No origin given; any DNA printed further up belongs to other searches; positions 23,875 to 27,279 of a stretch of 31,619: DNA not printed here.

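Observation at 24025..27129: Unusual self-contained architecture: 2x cNMP-binding + BFD [2Fe-2S] + FNR-like reductase + NOS-like domain in one polypeptide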

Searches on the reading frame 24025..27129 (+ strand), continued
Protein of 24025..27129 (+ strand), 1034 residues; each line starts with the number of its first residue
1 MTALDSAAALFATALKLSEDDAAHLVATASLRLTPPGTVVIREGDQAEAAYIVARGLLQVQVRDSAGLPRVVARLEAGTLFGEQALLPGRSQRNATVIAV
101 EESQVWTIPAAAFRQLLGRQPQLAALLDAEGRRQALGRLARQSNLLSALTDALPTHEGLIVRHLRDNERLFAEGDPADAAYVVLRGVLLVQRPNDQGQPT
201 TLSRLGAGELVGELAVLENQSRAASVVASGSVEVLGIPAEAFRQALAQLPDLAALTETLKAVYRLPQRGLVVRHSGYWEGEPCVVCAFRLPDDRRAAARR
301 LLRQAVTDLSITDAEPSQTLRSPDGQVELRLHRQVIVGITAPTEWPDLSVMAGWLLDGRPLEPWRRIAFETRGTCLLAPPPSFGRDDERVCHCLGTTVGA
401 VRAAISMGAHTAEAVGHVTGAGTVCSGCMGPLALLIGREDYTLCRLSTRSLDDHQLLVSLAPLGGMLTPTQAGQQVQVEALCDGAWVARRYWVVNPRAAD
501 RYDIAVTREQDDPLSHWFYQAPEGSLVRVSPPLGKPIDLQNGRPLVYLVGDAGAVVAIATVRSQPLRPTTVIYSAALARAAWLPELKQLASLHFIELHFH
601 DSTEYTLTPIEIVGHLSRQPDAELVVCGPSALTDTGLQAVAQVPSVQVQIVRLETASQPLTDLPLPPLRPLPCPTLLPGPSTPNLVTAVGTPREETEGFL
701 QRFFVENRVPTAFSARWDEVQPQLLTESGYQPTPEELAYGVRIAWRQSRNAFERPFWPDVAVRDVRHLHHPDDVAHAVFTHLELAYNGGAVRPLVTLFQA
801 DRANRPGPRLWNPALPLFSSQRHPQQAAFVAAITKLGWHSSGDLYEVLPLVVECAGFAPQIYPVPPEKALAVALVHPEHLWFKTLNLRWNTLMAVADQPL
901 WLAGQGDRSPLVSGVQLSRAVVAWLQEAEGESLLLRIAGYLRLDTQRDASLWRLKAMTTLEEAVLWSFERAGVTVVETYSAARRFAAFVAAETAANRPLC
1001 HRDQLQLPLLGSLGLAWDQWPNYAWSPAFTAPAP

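Call 7: find_homologous_proteins(query=window:24025-27129:+, max_evalue=0.00001)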
Query window:24025-27129:+ (1034 aa): 12 proteins with E <= 0.00001 among 8000 candidates.
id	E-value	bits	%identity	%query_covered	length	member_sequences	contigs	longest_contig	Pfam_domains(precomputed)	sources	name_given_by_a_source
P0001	0.0e+0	2327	100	100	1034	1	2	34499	PF02898.21,PF04324.21,PF00027.36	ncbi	-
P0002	0.0e+0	1839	78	100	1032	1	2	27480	PF02898.21,PF04324.21,PF00027.36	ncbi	-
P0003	9.9e-82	293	34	61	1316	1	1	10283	PF04324.21,PF00027.36,PF00970.31,PF00067.28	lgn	-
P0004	1.7e-14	71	31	24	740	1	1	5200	PF24179.2,PF00027.36,PF01734.28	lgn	-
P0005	4.7e-12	63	31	24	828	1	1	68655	PF14697.12,PF12797.13,PF12837.13,PF13247.12,PF00037.33,PF12838.13,PF00027.36,PF13237.12,PF13187.12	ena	-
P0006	1.6e-11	61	30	25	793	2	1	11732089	PF14697.12,PF12797.13,PF12837.13,PF13247.12,PF00037.33,PF12838.13,PF00027.36,PF13237.12,PF13187.12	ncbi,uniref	ncbi:cyclic nucleotide-binding domain-containing protein [Sorangium sp. So ce119]|uniref:cyclic nucl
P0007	1.1e-10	58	28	25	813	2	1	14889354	PF14697.12,PF12797.13,PF12837.13,PF13247.12,PF00037.33,PF12838.13,PF00027.36,PF13237.12,PF13187.12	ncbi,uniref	ncbi:cyclic nucleotide-binding domain-containing protein [Sorangium sp. So ce388]|uniref:cyclic nucl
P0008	2.0e-10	57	28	25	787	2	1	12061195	PF14697.12,PF12797.13,PF12837.13,PF13247.12,PF00037.33,PF12838.13,PF00027.36,PF13237.12,PF13187.12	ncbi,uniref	ncbi:cyclic nucleotide-binding domain-containing protein [Sorangium sp. So ce176]|uniref:cyclic nucl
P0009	6.1e-8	49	30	19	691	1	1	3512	PF02163.29,PF00027.36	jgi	jgi:putative peptide zinc metalloprotease protein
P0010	1.3e-7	48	27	22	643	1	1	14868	PF00027.36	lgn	-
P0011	3.0e-7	47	41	9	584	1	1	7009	PF24179.2,PF00027.36,PF01734.28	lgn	-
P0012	4.2e-7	46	36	12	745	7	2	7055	PF16983.12,PF01740.27,PF00027.36,PF00916.27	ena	-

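Call 9: find_encoding_contigs(protein=P0002, flank=10000, max_places=4)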
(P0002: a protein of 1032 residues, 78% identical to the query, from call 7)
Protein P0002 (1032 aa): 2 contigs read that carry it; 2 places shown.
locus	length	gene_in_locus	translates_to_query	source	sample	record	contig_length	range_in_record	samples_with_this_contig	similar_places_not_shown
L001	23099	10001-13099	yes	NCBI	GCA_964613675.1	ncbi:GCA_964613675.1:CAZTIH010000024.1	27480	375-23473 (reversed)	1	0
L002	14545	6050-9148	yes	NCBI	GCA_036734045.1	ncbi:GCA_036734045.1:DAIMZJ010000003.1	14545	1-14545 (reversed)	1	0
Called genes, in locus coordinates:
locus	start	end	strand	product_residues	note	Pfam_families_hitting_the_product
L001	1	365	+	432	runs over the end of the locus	-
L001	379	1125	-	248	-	PF20260:PUA_4, PF04452:Methyltrans_RNA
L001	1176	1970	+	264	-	PF03747:ADP_ribosyl_GH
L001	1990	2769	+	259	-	PF03372:Exo_endo_phos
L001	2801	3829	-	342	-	PF04352:ProQ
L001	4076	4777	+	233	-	PF00528:BPD_transp_1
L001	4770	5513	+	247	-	PF00005:ABC_tran, PF13304:AAA_21 (faint)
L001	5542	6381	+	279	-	PF12849:PBP_like_2, PF13531:SBP_bac_11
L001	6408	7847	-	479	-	PF00875:DNA_photolyase, PF03441:FAD_binding_7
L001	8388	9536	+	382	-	PF01145:Band_7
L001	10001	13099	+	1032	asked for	PF00027:cNMP_binding, PF04324:Fer2_BFD, PF02898:NO_synthase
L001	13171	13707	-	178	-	PF05951:Peptidase_M15_2, PF08291:Peptidase_M15_3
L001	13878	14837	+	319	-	PF10672:Methyltrans_SAM, PF03602:Cons_hypoth95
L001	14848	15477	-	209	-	PF03350:UPF0114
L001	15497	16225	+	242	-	PF00106:adh_short, PF08659:KR (weak), PF13561:adh_short_C2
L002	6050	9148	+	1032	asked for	PF00027:cNMP_binding, PF04324:Fer2_BFD, PF02898:NO_synthase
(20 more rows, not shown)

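Call 10: find_encoding_contigs(protein=P0003, flank=10000, max_places=4)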
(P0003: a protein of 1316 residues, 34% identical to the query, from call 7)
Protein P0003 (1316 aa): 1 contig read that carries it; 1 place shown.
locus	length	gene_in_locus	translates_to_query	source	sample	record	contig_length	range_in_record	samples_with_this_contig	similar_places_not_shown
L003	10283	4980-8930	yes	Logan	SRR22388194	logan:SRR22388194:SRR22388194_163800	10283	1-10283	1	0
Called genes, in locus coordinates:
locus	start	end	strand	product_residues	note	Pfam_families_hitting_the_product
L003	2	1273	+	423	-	?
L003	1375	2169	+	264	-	PF17131:TP_0789-like, PF07044:DUF1329 (weak)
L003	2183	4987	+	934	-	PF03176:MMPL, PF00873:ACR_tran (faint), PF02460:Patched, PF12349:Sterol-sensing, PF02460:Patched (weak), PF00027:cNMP_binding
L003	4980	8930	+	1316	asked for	PF00027:cNMP_binding, PF04324:Fer2_BFD, PF00970:FAD_binding_6, PF00067:p450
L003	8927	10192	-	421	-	PF07690:MFS_1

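Call 12: find_encoding_contigs(protein=P0001, flank=10000, max_places=4)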
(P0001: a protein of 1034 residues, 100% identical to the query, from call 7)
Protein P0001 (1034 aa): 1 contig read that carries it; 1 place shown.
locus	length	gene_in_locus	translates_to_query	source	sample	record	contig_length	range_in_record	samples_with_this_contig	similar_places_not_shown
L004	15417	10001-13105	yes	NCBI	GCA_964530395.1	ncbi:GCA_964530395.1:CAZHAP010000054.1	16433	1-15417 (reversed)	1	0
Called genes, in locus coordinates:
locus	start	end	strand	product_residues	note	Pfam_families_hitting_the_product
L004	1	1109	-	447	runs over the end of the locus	PF11902:DUF3422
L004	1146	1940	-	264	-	PF01925:TauE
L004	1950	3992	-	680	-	PF00133:tRNA-synt_1, PF01406:tRNA-synt_1e (faint), PF09334:tRNA-synt_1g, PF19303:Anticodon_3 (weak), PF01588:tRNA_bind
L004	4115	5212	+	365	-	PF01883:FeS_assembly_P (faint), PF00142:Fer4_NifH (faint), PF01656:CbiA, PF09140:MipZ, PF10609:ParA, PF13614:AAA_31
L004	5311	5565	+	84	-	PF04014:MazE_antitoxin, PF15937:PrlF_antitoxin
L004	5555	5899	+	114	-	PF02452:PemK_toxin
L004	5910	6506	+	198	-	PF06559:DCD_N, PF22769:DCD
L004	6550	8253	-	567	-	PF00587:tRNA-synt_2b, PF04073:tRNA_edit, PF03129:HGTP_anticodon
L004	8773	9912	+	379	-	PF01145:Band_7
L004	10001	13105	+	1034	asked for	PF00027:cNMP_binding, PF04324:Fer2_BFD, PF02898:NO_synthase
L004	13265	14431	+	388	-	PF04187:Cofac_haem_bdg, PF00595:PDZ (weak), PF13180:PDZ_2, PF17820:PDZ_6 (weak)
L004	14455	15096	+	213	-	PF00578:AhpC-TSA (weak), PF02630:SCO1-SenC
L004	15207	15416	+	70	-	?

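Call 18: search_protein_families(library=pfam, proteins=[P0003], max_evalue=10)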
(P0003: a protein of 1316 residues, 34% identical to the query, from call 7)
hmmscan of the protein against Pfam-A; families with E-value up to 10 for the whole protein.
P0003 (1316 aa): 5 families
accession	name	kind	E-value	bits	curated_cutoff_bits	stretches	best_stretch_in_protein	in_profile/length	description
PF00027.35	cNMP_binding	-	3.7e-46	155.5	27.5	2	174-259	2-88/89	Cyclic nucleotide-binding domain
PF00067.27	p450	-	4.3e-37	128.4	22.8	1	918-1288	92-445/462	Cytochrome P450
PF04324.20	Fer2_BFD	-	8e-10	39.4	26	1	410-457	1-48/50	BFD-like [2Fe-2S] binding domain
PF00970.30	FAD_binding_6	-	1.5e-08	35.3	21.1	1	467-560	4-97/99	Oxidoreductase FAD-binding domain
PF00175.26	NAD_binding_1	-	3.3e-05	24.9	22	1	574-667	4-107/109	Oxidoreductase NAD-binding domain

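Call 27: search_protein_representatives(protein=window:24025-27129:+)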
Query: 1034 residues. Proteins with E-value up to 0.001 (for the whole library): 20484; up to 1e-10: 3300; up to 1e-30: 317. The best 150 are listed.
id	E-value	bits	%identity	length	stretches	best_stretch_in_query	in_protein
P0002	0.0e+00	1839.3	78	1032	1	1-1032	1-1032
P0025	2.9e-146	505.3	35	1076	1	14-1001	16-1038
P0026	1.3e-142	493.1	35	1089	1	30-1018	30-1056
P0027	1.0e-141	490.2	35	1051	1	38-1031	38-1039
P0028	5.9e-135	467.8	34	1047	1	24-1029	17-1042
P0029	4.8e-127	441.7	33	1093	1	28-1034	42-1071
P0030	6.4e-122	424.7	34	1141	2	25-639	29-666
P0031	2.2e-116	406.3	30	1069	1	2-999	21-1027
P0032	3.4e-113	395.8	31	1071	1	35-998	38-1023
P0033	3.5e-110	385.8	30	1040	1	28-1012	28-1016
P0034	9.7e-109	381.0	28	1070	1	15-999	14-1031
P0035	1.4e-106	373.9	29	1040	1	31-997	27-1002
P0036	1.8e-101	357.0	34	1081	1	9-1016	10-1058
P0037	5.7e-96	338.8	30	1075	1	22-1029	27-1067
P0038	1.4e-95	337.5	29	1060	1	15-1014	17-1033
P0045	1.2e-83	298.0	35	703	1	22-660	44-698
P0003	3.1e-82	293.3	36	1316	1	13-671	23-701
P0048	1.4e-78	281.2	32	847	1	17-650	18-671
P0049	5.9e-74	265.9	29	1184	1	260-1027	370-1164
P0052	1.6e-70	254.5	33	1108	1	28-657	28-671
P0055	4.7e-68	246.4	30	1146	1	324-1025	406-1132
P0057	9.2e-67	242.1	31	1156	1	320-999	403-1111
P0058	1.9e-66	241.0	30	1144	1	341-1027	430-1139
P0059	2.1e-66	240.9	30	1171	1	329-1000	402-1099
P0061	2.2e-65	237.6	25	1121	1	265-1014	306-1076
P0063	4.3e-65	236.5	34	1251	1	39-681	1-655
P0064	4.9e-65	236.4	32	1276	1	35-650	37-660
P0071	4.7e-64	233.1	29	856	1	21-649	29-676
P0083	9.6e-61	222.2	26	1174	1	331-1025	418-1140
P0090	7.5e-59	215.9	30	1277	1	26-666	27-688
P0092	1.0e-58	215.4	27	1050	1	261-1008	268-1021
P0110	1.3e-55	205.2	28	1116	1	333-999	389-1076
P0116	1.2e-54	202.0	34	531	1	550-1034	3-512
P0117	1.8e-54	201.4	27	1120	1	328-1000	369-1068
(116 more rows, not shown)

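Call 31: find_homologous_proteins(query=A2, max_evalue=1e-30)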
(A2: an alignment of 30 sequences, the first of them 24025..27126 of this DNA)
Query A2 (30 sequences) (1034 aa, profile of the alignment): 3 proteins with E <= 1e-30 among 8000 candidates.
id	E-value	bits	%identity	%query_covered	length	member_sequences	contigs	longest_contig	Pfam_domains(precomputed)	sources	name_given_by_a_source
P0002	0.0e+0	1065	78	100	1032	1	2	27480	PF02898.21,PF04324.21,PF00027.36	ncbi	-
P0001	0.0e+0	1055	100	100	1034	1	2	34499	PF02898.21,PF04324.21,PF00027.36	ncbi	-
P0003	1.1e-176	608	34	61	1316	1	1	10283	PF04324.21,PF00027.36,PF00970.31,PF00067.28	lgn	-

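Call 32: find_encoding_contigs(protein=P0025, flank=8000, max_places=2)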
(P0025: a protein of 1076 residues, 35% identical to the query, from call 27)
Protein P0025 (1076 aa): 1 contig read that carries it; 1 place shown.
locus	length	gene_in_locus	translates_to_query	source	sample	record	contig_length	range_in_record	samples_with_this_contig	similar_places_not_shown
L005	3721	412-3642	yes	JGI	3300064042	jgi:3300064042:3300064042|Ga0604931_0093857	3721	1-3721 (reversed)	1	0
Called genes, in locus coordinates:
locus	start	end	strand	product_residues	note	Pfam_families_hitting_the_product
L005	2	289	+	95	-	?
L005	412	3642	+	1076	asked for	PF00027:cNMP_binding, PF04324:Fer2_BFD, PF02898:NO_synthase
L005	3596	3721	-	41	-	?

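Call 34: list_cluster_members(proteins=[P0026, P0027, P0028, P0029, P0031, P0032, P0033, P0034, P0036, P0001])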
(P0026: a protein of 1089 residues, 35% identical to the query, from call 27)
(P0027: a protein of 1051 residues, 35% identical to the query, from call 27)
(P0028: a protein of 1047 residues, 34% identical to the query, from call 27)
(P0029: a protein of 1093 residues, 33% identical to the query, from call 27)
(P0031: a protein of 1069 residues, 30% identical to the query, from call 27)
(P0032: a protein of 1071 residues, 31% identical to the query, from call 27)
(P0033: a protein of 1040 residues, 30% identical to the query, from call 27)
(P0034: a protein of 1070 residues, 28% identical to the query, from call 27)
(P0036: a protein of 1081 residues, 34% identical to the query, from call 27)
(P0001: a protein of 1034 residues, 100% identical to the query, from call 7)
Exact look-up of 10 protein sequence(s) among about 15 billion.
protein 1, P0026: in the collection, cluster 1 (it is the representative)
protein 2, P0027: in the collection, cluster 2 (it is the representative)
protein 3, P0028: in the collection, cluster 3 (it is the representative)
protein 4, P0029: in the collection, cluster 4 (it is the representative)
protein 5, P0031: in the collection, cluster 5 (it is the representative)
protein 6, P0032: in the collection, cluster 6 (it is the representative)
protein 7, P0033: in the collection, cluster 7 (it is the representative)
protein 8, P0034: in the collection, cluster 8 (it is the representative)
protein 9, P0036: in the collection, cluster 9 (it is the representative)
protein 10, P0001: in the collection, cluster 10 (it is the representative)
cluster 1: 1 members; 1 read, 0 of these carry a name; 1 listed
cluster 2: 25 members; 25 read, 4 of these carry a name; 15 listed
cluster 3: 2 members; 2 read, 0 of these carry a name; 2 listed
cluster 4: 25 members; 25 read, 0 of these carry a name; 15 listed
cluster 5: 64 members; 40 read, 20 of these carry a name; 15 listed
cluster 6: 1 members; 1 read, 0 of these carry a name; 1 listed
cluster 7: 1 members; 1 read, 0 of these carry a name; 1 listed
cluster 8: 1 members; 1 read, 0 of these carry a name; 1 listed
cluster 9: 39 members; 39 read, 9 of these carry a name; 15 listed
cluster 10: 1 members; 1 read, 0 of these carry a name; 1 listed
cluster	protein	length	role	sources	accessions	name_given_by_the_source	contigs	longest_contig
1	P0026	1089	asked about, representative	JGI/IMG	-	-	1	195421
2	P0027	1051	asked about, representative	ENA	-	-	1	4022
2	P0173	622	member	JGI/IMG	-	nitric-oxide synthase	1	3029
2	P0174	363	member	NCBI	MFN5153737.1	MAG: nitric oxide synthase oxygenase, partial [Gemmatimonadota bacterium]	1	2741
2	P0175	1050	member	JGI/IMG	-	nitric-oxide synthase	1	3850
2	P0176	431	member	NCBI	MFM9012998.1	MAG: nitric oxide synthase oxygenase, partial [Gemmatimonadota bacterium]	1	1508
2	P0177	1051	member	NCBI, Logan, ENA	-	-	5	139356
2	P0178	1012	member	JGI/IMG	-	-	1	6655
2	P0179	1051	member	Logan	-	-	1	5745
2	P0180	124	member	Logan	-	-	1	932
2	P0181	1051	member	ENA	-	-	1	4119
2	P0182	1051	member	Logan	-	-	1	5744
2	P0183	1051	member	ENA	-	-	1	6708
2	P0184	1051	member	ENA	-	-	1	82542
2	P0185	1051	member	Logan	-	-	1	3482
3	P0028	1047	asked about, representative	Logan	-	-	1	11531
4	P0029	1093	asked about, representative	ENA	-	-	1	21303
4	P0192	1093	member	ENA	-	-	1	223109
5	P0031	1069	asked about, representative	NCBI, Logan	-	-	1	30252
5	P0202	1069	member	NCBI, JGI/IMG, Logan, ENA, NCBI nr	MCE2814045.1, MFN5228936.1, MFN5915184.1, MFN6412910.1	MAG: nitric oxide synthase oxygenase [Planctomycetaceae bacterium] | nitric oxide synthase oxygenase domain/subunit/CRP-like cAMP-binding ... | nitric oxide synthase oxygenase [Planctomycetaceae bacterium]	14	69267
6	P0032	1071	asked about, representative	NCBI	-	-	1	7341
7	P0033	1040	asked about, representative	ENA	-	-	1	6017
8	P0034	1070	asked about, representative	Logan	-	-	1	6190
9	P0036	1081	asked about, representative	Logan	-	-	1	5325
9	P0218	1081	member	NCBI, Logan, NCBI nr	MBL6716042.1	MAG: nitric oxide synthase oxygenase [Pseudomonadales bacterium] | nitric oxide synthase oxygenase [Pseudomonadales bacterium]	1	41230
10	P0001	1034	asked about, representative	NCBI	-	-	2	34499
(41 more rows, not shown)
